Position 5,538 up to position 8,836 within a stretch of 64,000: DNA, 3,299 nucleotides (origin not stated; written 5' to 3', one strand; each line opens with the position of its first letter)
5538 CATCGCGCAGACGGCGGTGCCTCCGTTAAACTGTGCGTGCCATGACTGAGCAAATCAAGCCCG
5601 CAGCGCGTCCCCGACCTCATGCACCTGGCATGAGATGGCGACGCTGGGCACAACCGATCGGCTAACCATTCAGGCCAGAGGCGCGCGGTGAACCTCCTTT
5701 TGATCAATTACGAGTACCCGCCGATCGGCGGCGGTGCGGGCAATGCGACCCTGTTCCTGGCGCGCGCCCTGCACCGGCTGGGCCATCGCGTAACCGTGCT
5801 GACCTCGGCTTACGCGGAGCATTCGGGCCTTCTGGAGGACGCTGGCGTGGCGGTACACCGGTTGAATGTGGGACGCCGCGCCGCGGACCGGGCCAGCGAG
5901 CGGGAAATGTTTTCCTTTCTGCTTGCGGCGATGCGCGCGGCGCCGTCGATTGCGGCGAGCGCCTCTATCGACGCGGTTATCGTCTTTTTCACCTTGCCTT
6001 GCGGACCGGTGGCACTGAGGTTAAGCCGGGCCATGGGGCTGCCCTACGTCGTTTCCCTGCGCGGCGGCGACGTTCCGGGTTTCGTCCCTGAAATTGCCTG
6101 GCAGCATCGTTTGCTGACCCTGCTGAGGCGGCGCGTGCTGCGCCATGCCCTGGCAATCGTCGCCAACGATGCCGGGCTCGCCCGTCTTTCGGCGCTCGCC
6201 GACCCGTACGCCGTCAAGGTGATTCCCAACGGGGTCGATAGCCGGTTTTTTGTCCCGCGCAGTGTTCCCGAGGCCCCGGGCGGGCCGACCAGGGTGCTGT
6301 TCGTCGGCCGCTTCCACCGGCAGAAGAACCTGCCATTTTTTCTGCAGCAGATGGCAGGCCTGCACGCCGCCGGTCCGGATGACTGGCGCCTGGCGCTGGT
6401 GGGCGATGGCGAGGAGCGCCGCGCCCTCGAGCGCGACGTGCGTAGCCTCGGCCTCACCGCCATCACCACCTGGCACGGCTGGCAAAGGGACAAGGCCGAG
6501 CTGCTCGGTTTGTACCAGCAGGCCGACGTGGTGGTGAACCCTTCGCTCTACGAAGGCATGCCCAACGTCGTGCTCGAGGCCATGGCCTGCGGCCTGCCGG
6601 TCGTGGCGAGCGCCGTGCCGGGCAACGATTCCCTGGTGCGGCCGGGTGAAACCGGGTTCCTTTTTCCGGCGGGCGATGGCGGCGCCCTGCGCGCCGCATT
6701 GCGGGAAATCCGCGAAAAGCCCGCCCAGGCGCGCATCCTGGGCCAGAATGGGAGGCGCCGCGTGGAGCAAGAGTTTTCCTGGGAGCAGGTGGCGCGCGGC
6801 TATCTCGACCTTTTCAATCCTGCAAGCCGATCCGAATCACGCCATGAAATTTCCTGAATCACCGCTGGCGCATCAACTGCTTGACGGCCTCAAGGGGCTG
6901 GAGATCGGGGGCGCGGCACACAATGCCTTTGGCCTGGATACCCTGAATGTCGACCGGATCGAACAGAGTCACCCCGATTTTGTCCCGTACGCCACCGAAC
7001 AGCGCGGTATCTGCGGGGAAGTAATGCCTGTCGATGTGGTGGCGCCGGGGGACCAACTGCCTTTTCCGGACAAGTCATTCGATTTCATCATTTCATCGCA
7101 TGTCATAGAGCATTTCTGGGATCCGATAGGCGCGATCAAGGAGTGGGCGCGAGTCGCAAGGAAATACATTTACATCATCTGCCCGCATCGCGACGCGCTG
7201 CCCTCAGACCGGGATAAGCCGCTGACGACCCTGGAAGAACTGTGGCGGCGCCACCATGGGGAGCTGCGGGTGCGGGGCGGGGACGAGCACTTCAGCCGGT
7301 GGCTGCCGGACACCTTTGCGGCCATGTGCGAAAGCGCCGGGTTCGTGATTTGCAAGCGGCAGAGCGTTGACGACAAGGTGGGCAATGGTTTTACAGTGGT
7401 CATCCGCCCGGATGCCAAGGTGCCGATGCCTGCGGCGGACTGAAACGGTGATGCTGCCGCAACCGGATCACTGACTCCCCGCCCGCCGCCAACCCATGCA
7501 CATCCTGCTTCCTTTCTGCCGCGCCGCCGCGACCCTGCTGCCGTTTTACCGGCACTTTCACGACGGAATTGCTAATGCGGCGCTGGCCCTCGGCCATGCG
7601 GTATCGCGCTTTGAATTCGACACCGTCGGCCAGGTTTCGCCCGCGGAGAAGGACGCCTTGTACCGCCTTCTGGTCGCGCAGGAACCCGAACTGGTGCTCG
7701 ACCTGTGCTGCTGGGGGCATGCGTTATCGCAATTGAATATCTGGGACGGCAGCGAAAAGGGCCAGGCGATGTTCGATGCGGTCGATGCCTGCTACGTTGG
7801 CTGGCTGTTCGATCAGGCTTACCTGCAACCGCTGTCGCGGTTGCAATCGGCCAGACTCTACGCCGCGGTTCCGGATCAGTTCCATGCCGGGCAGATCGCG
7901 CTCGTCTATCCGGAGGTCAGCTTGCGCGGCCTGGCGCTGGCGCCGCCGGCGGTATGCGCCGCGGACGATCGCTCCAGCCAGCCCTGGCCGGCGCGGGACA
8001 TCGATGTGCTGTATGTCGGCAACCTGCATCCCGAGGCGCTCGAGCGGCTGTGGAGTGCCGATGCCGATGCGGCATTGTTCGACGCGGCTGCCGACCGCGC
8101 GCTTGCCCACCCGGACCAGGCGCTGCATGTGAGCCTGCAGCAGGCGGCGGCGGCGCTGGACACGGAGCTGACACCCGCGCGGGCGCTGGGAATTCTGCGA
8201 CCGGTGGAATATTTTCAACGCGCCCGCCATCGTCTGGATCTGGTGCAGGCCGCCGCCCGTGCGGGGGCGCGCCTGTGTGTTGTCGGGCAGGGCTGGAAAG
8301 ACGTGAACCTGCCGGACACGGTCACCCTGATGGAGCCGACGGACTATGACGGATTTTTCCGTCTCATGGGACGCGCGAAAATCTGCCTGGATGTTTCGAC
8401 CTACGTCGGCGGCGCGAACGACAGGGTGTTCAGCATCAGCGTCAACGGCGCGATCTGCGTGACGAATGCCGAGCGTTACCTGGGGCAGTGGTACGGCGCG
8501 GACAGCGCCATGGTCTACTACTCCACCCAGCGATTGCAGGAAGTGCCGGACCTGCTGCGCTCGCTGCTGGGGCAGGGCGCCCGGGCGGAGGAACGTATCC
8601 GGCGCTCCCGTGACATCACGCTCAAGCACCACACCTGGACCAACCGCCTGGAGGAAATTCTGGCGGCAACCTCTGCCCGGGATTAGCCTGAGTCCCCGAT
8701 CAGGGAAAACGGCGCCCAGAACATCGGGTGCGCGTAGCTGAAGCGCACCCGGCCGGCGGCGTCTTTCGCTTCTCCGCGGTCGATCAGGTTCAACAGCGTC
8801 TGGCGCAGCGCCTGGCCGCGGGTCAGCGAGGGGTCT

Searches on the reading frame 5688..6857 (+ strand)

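Call 57: search_protein_families(library=pfam, proteins=[window:5688-6857:+])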
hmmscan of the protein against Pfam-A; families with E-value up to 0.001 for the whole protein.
window:5688-6857:+ (389 aa): 7 families
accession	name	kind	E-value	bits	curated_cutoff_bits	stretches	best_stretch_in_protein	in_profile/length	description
PF13692.12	Glyco_trans_1_4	-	1.8e-38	132.4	27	1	202-341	3-139/142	Glycosyl transferases group 1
PF00534.26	Glycos_transf_1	-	2.2e-36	125.4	26.4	1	195-358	10-172/172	Glycosyl transferases group 1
PF13579.12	Glyco_trans_4_4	-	9.2e-21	75.3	29.7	1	15-182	1-158/158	Glycosyl transferase 4-like domain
PF13439.12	Glyco_transf_4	-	2.9e-17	63.6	28.5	1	15-185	2-168/170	Glycosyltransferase Family 4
PF20706.3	GT4-conflict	-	2.2e-14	53.7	26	1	179-370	177-383/385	Family 4 Glycosyltransferase in conflict systems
PF13524.12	Glyco_trans_1_2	-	7.7e-14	52.3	25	1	234-373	16-143/144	Glycosyl transferase-like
PF13477.12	Glyco_trans_4_2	-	0.00073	20.1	23.4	0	24-158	16-136/139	Glycosyl transferase 4-like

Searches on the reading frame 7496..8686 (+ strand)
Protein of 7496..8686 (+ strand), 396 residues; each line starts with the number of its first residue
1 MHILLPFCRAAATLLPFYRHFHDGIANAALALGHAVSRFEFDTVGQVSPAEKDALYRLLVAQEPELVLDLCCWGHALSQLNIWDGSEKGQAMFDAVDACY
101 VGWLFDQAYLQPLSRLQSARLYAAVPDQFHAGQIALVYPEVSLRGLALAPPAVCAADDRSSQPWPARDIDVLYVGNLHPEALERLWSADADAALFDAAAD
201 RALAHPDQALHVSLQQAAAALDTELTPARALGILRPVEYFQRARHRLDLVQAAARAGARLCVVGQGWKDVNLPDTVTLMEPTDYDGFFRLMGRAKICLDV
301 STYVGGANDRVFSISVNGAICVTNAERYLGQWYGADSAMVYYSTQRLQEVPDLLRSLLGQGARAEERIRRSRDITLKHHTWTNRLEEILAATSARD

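Call 57: search_protein_families(library=pfam, proteins=[window:7496-8686:+])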
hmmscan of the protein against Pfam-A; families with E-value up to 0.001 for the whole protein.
window:7496-8686:+ (396 aa): 1 family
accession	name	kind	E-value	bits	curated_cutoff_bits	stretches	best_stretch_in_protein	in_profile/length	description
PF13524.12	Glyco_trans_1_2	-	4.9e-16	59.4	25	1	247-390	3-144/144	Glycosyl transferase-like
